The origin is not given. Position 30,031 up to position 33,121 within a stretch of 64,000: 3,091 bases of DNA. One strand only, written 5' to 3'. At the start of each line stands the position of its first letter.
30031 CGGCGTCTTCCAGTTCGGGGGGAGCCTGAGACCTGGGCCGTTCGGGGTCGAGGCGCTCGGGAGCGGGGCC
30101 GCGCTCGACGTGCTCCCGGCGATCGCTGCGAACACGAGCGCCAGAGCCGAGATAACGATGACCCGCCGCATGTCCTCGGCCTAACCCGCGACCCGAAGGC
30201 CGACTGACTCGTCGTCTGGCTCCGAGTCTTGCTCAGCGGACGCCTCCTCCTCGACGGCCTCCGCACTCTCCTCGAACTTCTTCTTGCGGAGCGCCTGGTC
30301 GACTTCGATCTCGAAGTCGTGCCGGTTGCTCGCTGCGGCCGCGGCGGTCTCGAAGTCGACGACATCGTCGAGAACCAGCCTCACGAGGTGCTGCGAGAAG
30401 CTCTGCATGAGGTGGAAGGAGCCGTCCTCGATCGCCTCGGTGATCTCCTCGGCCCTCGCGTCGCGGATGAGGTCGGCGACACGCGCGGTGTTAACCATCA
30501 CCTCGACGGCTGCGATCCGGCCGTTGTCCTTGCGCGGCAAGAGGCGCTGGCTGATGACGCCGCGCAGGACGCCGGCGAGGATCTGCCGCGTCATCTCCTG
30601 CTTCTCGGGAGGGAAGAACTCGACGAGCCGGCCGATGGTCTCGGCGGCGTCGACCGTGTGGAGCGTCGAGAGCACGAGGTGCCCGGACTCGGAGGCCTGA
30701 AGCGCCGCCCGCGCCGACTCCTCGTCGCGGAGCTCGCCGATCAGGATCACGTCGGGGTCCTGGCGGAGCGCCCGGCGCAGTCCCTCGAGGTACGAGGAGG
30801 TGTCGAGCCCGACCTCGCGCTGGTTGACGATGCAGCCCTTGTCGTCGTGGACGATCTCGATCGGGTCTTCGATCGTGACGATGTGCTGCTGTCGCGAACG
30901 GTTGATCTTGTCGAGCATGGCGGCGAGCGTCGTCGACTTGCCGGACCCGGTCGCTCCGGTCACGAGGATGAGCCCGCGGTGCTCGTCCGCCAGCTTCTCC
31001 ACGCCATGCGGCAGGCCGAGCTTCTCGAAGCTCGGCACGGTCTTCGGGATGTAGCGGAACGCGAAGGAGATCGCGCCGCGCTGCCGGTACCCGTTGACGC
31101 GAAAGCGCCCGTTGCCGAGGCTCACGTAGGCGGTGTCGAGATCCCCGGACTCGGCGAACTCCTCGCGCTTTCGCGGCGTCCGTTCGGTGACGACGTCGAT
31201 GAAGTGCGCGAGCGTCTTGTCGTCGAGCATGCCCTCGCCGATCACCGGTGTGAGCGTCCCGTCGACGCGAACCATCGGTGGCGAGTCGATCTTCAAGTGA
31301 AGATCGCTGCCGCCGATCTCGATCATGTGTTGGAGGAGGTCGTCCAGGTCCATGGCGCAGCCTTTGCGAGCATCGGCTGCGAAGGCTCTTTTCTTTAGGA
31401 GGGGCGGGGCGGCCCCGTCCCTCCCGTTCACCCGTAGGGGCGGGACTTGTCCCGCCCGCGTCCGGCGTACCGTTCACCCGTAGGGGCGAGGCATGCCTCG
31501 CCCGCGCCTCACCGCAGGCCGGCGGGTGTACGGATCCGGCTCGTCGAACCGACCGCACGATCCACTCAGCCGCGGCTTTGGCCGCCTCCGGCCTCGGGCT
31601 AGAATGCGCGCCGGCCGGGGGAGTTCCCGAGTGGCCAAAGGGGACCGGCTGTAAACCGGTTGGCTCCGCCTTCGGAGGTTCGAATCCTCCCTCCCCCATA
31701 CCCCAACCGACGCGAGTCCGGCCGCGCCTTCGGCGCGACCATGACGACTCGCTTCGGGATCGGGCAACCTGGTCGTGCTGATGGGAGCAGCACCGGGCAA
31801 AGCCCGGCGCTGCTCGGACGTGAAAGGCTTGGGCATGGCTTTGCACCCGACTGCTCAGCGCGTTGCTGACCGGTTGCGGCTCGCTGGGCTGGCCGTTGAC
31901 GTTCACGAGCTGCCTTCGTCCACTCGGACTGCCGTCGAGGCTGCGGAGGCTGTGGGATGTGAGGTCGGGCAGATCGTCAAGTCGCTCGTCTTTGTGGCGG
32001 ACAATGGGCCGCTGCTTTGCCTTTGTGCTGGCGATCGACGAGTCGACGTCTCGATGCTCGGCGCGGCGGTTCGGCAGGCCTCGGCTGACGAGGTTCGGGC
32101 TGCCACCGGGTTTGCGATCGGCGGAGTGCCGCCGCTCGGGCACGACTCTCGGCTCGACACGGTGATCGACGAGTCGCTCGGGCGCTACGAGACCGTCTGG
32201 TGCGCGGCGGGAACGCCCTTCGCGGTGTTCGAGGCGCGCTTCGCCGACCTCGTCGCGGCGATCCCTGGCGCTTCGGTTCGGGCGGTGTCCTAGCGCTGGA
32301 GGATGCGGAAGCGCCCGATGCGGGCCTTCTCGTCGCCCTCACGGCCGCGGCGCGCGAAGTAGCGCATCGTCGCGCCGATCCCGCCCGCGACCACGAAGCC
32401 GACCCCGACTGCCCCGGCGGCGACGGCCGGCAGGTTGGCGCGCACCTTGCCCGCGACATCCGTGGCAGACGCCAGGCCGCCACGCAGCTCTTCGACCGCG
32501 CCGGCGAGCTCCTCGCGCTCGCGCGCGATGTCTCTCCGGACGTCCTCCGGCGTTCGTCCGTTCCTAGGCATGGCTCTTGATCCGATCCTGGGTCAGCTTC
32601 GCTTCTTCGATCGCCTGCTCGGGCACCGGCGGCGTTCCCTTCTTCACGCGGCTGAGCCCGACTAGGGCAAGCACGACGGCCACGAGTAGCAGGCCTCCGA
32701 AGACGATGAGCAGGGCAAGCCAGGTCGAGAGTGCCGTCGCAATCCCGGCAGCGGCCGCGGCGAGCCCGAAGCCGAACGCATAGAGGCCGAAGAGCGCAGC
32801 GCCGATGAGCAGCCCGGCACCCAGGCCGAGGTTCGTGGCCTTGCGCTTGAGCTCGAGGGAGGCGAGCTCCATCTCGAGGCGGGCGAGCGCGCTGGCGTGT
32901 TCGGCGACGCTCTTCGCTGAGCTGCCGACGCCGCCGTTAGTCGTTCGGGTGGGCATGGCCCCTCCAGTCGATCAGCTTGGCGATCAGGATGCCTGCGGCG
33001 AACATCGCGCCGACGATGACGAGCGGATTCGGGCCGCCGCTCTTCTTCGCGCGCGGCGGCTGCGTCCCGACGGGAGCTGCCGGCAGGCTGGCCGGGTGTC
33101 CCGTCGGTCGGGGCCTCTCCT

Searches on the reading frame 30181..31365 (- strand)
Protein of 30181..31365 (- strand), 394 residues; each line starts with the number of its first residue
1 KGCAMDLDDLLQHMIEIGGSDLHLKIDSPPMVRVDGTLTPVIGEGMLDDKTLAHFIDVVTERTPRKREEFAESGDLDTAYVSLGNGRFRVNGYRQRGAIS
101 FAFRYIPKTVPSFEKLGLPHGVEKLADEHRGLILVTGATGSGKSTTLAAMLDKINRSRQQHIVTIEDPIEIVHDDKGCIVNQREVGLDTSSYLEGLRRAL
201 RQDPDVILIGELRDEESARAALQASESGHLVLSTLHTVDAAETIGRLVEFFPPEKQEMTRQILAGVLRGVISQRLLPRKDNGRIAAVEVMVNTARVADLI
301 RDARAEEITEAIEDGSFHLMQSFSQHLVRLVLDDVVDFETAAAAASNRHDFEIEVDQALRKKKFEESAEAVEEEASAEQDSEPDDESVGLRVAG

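Call 6: search_protein_families(library=pfam, proteins=[window:30181-31365:-], max_evalue=0.01)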
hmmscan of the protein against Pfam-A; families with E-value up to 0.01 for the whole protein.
window:30181-31365:- (394 aa): 13 families
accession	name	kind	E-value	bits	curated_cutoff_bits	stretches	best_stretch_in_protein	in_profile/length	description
PF00437.27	T2SSE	-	1.3e-46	159.4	24.9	1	122-281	134-283/370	Type II/IV secretion system protein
PF13401.12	AAA_22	-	1.2e-05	26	27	1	128-211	3-65/130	AAA domain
PF13191.12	AAA_16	-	5.9e-05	24.1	32.6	1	128-233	22-119/167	AAA ATPase domain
PF13555.12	AAA_29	-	0.00054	20.1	27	1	128-150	20-42/61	P-loop containing region of AAA domain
PF06414.18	Zeta_toxin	-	0.00066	19.6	22.3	1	127-165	13-49/199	Zeta toxin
PF25199.1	nSTAND_NTPase5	-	0.00072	19.8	34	1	126-174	37-85/145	Novel STAND NTPase 5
PF01935.23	DUF87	-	0.00079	20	23.2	1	133-163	26-56/220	Helicase HerA, central domain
PF10412.15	TrwB_AAD_bind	-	0.001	18.4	20.5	1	131-163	16-48/387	Type IV secretion-system coupling protein DNA-binding domain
PF04851.21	ResIII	-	0.0016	18.8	22.5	1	128-176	21-70/164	Type III restriction enzyme, res subunit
PF01580.24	FtsK_SpoIIIE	-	0.0018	18.2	24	1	133-151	42-60/221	FtsK/SpoIIIE family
PF20703.3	nSTAND1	-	0.0034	17.5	27.1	1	123-335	28-219/379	Novel STAND NTPase 1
PF13604.12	AAA_30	-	0.0061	16.8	27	0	122-157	10-45/191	AAA domain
PF13476.12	AAA_23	-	0.0067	17.5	27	0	130-150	19-39/201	AAA domain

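Call 27: find_encoding_contigs(protein=window:30181-31353:-, flank=10000, max_places=4)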
Protein window:30181-31353:- (390 aa): no gene with exactly this product is on record in the collection.

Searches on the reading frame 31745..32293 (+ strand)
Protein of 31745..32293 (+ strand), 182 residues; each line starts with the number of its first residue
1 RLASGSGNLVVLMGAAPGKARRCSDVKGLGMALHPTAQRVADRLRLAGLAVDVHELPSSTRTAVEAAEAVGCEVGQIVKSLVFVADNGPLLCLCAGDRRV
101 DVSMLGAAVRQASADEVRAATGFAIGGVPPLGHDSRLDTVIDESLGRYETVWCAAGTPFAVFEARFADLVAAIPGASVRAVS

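Call 40: search_protein_families(library=pfam, proteins=[window:31745-32293:+], max_evalue=0.001)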
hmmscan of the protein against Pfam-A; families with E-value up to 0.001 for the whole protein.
window:31745-32293:+ (182 aa): 1 family
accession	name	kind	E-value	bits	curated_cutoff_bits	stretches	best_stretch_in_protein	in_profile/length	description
PF04073.20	tRNA_edit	-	1.6e-24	86.8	25.5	1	59-170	3-121/123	Aminoacyl-tRNA editing domain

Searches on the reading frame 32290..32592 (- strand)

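Call 40: search_protein_families(library=pfam, proteins=[window:32290-32592:-], max_evalue=0.001)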
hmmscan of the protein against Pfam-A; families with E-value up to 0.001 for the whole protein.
window:32290-32592:- (100 aa): 1 family
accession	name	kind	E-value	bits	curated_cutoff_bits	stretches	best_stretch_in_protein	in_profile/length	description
PF12277.13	DUF3618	-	4.9e-05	23.9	24.9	1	13-37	2-26/47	Protein of unknown function (DUF3618)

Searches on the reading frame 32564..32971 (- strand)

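Call 40: search_protein_families(library=pfam, proteins=[window:32564-32971:-], max_evalue=0.001)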
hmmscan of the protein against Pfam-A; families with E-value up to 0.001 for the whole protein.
window:32564-32971:- (135 aa): 1 family
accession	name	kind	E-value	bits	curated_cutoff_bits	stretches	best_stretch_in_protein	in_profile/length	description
PF07332.16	Phage_holin_3_6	-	6.5e-28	97.6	28.4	1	18-128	3-112/116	Putative Actinobacterial Holin-X, holin superfamily III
